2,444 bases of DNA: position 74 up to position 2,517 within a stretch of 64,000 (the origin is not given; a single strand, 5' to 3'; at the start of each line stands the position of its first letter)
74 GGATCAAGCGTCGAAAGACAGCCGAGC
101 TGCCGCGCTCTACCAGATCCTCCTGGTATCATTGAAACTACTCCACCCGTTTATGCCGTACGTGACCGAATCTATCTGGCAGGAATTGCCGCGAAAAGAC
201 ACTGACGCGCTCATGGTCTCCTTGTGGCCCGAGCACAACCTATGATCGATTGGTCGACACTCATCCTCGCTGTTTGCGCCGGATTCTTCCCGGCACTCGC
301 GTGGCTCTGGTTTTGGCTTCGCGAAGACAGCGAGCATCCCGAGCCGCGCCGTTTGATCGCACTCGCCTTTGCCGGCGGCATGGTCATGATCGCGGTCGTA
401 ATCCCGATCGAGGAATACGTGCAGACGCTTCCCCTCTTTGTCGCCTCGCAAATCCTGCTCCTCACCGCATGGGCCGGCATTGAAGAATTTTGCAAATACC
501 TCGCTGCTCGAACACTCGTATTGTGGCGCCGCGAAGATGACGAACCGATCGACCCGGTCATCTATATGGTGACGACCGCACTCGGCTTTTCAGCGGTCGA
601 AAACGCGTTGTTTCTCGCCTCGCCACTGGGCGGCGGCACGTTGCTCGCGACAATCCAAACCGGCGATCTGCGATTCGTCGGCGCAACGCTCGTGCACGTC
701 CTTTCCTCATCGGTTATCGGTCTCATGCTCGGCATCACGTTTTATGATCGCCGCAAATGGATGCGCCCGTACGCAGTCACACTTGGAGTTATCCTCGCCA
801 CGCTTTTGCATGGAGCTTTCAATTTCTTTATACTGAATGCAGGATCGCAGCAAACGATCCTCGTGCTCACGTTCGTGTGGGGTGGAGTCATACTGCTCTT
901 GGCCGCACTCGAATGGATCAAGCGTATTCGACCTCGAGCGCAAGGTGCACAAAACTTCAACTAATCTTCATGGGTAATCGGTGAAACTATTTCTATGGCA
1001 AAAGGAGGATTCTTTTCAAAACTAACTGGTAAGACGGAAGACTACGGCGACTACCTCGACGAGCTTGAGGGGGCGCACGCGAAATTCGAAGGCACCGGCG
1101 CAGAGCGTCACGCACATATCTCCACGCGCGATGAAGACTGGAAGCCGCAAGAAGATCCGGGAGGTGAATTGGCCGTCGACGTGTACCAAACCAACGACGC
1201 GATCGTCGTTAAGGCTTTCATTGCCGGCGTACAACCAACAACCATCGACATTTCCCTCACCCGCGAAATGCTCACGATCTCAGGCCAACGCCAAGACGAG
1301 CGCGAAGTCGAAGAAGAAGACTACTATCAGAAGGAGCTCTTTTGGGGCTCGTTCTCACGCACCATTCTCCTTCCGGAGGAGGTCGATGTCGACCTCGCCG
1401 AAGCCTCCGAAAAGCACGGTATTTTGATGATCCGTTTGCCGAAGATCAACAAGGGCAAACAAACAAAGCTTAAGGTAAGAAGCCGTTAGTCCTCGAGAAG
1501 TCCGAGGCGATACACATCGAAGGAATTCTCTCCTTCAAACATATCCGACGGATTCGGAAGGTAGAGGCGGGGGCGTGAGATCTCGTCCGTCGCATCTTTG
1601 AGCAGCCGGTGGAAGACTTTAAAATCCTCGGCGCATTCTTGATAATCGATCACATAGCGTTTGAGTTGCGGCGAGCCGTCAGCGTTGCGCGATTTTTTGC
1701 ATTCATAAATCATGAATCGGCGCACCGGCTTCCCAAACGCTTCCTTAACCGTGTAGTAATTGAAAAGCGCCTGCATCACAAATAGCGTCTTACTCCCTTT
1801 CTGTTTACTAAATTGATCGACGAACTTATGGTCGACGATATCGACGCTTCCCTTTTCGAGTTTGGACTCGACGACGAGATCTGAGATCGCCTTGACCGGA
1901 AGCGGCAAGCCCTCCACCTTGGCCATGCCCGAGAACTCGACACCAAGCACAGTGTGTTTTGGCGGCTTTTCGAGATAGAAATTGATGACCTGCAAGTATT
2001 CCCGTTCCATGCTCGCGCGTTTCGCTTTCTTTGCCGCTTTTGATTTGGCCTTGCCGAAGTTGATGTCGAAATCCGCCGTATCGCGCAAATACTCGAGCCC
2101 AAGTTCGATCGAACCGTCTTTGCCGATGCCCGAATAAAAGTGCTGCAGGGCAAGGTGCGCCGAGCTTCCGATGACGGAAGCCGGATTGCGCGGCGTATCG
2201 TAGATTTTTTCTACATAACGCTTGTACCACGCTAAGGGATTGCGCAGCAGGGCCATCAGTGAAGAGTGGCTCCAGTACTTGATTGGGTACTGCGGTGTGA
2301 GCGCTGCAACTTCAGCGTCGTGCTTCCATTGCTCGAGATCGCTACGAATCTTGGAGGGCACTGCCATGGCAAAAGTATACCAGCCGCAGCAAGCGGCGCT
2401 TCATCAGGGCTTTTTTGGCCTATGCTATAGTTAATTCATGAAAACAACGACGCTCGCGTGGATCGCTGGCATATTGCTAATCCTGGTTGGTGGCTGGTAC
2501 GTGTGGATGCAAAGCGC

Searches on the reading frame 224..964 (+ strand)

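Call 95: search_protein_families(library=pfam, proteins=[window:224-964:+], max_evalue=0.0001)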
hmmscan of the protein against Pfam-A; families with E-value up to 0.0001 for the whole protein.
window:224-964:+ (246 aa): 1 family
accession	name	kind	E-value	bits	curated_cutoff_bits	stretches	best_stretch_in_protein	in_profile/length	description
PF13367.11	PrsW-protease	-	3.5e-26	92.4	23.5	1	40-217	1-189/196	PrsW family intramembrane metalloprotease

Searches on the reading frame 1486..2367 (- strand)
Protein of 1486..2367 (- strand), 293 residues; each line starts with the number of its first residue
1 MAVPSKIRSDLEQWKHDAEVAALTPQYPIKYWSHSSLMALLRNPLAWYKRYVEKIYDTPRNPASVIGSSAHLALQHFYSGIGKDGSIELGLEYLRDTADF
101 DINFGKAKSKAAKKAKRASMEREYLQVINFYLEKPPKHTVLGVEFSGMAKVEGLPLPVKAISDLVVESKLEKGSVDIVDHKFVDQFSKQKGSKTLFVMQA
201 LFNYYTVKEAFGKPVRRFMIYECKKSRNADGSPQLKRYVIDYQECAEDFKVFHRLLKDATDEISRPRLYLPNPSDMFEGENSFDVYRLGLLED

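Call 95: search_protein_families(library=pfam, proteins=[window:1486-2367:-], max_evalue=0.0001)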
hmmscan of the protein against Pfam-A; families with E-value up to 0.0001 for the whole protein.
window:1486-2367:- (293 aa): 1 family
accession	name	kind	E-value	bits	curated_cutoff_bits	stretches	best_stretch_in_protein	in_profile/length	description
PF12705.13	PDDEXK_1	-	2.4e-14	54.3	22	1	32-274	2-234/247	PD-(D/E)XK nuclease superfamily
